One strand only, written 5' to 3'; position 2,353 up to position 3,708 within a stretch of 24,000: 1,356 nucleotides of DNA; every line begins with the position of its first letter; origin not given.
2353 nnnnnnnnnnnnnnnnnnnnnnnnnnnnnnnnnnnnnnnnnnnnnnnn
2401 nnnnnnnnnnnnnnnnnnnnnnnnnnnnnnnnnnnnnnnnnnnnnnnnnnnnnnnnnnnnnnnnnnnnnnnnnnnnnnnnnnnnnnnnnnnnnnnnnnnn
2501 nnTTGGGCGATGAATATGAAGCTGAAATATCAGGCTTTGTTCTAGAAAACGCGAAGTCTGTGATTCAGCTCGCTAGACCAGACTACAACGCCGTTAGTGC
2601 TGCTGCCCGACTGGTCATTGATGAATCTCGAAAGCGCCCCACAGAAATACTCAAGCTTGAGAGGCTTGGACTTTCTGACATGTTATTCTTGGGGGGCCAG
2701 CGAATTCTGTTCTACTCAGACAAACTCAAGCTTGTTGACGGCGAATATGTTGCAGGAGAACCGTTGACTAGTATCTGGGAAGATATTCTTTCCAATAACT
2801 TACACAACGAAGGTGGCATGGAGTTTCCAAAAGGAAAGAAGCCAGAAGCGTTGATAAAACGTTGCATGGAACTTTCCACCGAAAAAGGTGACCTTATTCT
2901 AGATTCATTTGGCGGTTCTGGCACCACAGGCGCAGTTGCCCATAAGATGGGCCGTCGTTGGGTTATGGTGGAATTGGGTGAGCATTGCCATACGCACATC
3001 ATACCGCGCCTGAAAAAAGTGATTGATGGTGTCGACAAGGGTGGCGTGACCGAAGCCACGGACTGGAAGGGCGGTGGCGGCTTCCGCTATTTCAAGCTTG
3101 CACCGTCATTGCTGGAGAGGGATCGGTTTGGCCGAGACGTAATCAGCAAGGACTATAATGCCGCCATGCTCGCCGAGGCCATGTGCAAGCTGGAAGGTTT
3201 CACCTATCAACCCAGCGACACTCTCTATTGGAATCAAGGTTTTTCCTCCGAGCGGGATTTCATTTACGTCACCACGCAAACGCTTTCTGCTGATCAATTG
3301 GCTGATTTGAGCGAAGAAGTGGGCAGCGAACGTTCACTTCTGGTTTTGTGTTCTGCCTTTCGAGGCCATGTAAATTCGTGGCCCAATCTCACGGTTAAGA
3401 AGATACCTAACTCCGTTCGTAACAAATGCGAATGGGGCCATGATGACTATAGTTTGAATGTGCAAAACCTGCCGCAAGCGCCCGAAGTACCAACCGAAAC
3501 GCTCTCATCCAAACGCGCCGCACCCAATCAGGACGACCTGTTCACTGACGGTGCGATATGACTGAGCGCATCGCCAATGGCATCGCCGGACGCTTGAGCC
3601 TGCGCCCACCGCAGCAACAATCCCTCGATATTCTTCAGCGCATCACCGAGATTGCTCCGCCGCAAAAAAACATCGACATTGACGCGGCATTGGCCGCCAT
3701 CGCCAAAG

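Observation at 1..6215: Tightly coupled SNF2-helicase / mini-ORF / zinc-hook ATPase / Mod / Res cluster: an atypical Type III-like restriction locus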

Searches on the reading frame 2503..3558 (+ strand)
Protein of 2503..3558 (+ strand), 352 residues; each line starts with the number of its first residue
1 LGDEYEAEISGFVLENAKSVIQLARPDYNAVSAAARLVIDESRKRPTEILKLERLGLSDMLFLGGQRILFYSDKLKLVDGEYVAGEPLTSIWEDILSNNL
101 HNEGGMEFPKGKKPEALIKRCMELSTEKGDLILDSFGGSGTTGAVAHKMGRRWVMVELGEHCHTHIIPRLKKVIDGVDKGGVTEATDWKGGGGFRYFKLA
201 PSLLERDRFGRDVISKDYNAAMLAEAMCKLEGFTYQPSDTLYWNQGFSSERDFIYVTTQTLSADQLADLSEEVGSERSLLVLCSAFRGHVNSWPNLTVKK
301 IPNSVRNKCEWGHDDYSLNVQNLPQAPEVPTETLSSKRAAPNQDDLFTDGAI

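Call 4: search_protein_families(library=pfam, proteins=[window:2503-3558:+], max_evalue=0.01)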
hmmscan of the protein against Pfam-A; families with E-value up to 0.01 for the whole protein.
window:2503-3558:+ (352 aa): 1 family
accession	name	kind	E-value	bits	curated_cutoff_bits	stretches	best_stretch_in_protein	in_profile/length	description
PF01555.25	N6_N4_Mtase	-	4.8e-20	72.9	26.7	1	82-164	134-217/221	DNA methylase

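Call 5: search_protein_families(library=padloc, proteins=[window:2503-3558:+], max_evalue=0.01)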
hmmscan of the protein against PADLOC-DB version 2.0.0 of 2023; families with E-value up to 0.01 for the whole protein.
window:2503-3558:+ (352 aa): 57 families (the best 25 are shown)
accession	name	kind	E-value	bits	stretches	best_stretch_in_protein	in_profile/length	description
PDLC03636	MTase_III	-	3.1e-105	351.1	1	83-325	310-560/575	Type III methyltransferase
PDLC03635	MTase_III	-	4.1e-36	122.9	1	81-201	483-602/708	Type III methyltransferase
PDLC03644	MTase_III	-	1.9e-29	100.9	1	104-212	324-434/542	Type III methyltransferase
PDLC03638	MTase_III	-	7.1e-27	92.1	1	87-199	597-712/816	Type III methyltransferase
PDLC03371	MTase_II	-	5.1e-15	53.7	1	90-171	174-253/260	Type II methyltransferase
PDLC03216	MTase_II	-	9.9e-15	52.4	1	99-175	184-260/364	Type II methyltransferase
PDLC03738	oMTase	-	1.3e-14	51.7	1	99-186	194-280/376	orphan methyltransferase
PDLC03300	MTase_II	-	2.2e-13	48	1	89-165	198-271/302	Type II methyltransferase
PDLC03299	MTase_II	-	1.4e-12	45.8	1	111-160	198-247/296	Type II methyltransferase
PDLC03387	MTase_II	-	1.7e-12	45.1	1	113-171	218-276/289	Type II methyltransferase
PDLC03238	MTase_II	-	3.2e-12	44.2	1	84-162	281-357/428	Type II methyltransferase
PDLC03633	MTase_III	-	1.4e-10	38.5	1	111-165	294-348/616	Type III methyltransferase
PDLC03632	MTase_III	-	2e-10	37.4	1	81-157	443-516/983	Type III methyltransferase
PDLC03339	MTase_II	-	2e-09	34.7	1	77-173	180-274/399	Type II methyltransferase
PDLC03228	MTase_II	-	7.6e-09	33.7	1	111-182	146-217/227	Type II methyltransferase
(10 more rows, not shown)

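Call 82: search_protein_families(library=padloc, proteins=[L087:5672-7144:+, L087:7144-7662:+], max_evalue=0.001)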
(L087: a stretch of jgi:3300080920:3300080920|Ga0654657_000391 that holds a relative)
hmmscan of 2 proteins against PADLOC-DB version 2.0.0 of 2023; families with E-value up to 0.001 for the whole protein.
L087:5672-7144:+ (491 aa): 1 family
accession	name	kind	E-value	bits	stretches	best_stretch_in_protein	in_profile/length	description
PDLC02374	dGTPase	-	2.6e-06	25.1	1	39-120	52-119/395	-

L087:7144-7662:+ (173 aa): 2 families
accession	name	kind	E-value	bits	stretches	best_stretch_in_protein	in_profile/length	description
PDLC02990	DarG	-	1.8e-11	42.1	1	7-160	166-323/329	-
PDLC04505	PDC-M19A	-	0.00038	18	1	4-79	3-78/294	-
